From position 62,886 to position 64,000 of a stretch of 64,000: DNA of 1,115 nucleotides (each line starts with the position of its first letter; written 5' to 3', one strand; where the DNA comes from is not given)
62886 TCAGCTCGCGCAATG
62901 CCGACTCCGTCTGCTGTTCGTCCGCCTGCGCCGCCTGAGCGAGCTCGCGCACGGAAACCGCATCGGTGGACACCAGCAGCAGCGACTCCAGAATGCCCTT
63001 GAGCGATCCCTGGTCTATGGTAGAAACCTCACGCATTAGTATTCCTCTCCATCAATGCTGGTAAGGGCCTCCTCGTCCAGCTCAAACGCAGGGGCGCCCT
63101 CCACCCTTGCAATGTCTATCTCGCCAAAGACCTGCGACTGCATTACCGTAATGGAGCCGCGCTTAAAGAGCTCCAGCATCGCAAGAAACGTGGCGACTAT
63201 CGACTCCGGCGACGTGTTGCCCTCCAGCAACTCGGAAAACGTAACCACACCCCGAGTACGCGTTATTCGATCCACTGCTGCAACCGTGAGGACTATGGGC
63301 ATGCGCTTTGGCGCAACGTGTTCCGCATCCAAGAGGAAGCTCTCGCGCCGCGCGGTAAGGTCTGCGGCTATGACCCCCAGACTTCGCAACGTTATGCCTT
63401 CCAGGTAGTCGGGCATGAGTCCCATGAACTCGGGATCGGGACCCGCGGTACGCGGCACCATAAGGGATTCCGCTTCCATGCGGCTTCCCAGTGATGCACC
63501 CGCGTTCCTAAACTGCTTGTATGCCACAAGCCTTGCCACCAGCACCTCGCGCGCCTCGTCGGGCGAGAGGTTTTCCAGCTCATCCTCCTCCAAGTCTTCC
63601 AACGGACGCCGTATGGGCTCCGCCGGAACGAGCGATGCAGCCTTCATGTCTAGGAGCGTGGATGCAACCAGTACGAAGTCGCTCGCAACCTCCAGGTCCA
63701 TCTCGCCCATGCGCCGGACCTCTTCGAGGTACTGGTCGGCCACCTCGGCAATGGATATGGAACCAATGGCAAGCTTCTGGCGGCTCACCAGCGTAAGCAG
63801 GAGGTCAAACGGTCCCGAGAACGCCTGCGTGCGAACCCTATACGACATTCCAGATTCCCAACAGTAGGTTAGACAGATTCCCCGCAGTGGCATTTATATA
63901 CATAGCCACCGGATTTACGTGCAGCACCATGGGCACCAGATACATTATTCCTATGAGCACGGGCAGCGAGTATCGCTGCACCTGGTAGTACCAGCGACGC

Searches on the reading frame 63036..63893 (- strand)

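Call 110: search_protein_families(library=pfam, proteins=[window:63036-63893:-], max_evalue=0.00001)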
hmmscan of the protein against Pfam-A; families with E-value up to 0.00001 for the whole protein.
window:63036-63893:- (285 aa): 1 family
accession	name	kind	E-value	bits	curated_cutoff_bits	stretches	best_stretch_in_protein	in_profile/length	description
PF02616.19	SMC_ScpA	-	7.1e-30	105.1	24.6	1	35-262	1-230/232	Segregation and condensation protein ScpA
